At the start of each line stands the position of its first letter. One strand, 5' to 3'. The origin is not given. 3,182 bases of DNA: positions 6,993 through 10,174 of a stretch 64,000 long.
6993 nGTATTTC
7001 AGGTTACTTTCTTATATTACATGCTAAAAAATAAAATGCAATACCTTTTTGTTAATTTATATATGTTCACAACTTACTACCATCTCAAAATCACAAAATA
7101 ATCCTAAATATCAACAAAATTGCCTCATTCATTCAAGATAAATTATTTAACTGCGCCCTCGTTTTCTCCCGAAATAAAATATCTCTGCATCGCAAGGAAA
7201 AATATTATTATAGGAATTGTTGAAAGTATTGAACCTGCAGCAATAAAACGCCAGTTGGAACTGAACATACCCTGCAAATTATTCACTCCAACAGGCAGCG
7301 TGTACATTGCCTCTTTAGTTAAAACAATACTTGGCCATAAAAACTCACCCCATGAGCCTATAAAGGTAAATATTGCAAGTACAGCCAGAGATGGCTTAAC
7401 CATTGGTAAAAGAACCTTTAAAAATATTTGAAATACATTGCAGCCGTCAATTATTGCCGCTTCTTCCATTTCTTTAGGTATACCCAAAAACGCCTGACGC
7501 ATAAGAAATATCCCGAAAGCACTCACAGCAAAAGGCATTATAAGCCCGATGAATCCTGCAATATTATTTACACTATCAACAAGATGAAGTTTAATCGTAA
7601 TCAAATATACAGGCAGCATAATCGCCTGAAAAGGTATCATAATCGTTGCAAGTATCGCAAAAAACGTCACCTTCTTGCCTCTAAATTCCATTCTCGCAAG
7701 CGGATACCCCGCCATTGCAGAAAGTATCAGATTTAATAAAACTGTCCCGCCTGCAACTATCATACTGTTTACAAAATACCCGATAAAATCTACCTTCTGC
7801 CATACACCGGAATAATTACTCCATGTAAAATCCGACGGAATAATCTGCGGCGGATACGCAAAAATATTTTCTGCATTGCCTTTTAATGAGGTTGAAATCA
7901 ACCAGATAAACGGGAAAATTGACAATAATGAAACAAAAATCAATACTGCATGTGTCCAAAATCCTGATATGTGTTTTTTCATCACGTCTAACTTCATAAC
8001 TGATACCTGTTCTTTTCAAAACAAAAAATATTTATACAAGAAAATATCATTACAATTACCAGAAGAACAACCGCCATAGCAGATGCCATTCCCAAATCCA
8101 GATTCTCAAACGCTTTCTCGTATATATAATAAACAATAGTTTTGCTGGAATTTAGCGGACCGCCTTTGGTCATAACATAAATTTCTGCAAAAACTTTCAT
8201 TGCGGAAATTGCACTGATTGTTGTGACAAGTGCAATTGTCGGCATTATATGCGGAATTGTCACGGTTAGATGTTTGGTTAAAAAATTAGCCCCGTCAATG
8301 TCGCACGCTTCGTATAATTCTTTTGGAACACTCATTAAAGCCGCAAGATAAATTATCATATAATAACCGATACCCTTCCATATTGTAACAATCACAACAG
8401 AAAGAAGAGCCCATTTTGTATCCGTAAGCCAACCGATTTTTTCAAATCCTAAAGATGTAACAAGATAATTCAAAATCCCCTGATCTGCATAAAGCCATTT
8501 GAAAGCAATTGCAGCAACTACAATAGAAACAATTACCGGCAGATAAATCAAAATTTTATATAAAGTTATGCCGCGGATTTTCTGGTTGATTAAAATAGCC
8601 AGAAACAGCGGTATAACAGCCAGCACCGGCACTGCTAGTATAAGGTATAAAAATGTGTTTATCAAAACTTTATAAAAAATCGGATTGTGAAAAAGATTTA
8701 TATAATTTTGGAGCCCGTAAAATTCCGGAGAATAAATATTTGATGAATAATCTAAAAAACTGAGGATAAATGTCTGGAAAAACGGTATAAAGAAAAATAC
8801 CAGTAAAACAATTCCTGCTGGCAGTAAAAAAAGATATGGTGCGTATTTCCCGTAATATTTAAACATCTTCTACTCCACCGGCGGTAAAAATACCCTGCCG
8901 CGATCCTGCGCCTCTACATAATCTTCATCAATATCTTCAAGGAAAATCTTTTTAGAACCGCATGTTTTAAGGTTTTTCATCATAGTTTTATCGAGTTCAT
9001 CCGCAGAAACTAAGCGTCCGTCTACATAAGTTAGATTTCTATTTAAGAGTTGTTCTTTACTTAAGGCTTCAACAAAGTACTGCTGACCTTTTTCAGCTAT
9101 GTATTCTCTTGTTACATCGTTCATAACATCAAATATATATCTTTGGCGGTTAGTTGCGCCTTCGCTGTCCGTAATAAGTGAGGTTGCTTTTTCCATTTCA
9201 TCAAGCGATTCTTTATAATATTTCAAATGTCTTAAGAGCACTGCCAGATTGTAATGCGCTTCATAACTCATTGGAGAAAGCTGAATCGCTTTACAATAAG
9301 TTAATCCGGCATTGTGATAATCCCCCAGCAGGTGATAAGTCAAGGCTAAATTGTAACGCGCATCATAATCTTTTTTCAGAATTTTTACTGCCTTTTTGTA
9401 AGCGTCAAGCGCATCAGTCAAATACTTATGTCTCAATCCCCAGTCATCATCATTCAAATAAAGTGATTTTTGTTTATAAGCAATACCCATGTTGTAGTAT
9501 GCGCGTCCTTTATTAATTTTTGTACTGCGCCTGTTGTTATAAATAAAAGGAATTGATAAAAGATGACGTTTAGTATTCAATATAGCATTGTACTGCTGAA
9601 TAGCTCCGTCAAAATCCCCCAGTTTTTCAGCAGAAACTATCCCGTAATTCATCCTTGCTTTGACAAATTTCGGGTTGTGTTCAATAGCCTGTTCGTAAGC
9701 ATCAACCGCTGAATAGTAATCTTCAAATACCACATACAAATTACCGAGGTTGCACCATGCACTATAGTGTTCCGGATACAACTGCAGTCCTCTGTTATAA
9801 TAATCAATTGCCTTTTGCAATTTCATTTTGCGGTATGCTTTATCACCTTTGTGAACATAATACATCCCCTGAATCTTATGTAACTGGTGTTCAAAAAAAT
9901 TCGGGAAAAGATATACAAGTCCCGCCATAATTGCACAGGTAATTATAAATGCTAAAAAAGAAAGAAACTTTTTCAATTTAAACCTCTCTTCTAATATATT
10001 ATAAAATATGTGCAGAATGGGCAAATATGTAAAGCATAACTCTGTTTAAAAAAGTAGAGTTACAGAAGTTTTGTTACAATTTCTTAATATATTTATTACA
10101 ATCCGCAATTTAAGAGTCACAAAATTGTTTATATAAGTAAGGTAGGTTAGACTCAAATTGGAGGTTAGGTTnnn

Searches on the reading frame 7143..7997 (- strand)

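Call 106: search_protein_families(library=pfam, proteins=[window:7143-7997:-], max_evalue=0.00001)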
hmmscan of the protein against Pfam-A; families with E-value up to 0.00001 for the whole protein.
window:7143-7997:- (284 aa): 1 family
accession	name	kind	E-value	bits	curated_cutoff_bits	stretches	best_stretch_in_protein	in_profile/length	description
PF00528.27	BPD_transp_1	-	9.8e-18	65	26.4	1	95-274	3-178/184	Binding-protein-dependent transport system inner membrane component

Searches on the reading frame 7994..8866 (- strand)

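Call 106: search_protein_families(library=pfam, proteins=[window:7994-8866:-], max_evalue=0.00001)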
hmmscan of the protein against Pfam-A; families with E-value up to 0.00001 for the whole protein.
window:7994-8866:- (290 aa): 1 family
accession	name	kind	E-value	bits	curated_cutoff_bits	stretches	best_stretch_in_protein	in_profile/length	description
PF00528.27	BPD_transp_1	-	1.8e-16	60.9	26.4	1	65-278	16-174/184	Binding-protein-dependent transport system inner membrane component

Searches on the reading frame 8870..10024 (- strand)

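Call 106: search_protein_families(library=pfam, proteins=[window:8870-10024:-], max_evalue=0.00001)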
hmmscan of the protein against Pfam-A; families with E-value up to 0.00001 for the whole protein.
window:8870-10024:- (384 aa): 11 families
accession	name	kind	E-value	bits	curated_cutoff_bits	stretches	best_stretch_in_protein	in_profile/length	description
PF00515.34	TPR_1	-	8.6e-22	76.4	27.8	1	88-120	2-34/34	Tetratricopeptide repeat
PF07719.23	TPR_2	-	1.5e-19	68.9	27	0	89-119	3-33/34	Tetratricopeptide repeat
PF13414.12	TPR_11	-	1.7e-19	69.6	26.8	0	202-234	10-42/42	TPR repeat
PF13431.12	TPR_17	-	2e-18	65.5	24.4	0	208-239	1-32/34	Tetratricopeptide repeat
PF13432.12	TPR_16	-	1.2e-17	64.5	32.7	1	92-149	2-58/65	Tetratricopeptide repeat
PF13181.12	TPR_8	-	1e-16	60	25.7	0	221-251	2-32/34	Tetratricopeptide repeat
PF13428.12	TPR_14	-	3.7e-13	49.2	23.5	0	69-96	17-44/44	Tetratricopeptide repeat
PF14559.12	TPR_19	-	2.8e-12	47.2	25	0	102-152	6-55/68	Tetratricopeptide repeat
PF13371.12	TPR_9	-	2.8e-10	40.5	35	1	65-120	7-62/73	Tetratricopeptide repeat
PF13424.12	TPR_12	-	3.1e-10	40.6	30.1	0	64-115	14-73/77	Tetratricopeptide repeat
PF23914.1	TPR_CcmH_CycH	-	5.6e-09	36.5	42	0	80-128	43-91/158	Cytochrome c-type biogenesis protein H TPR domain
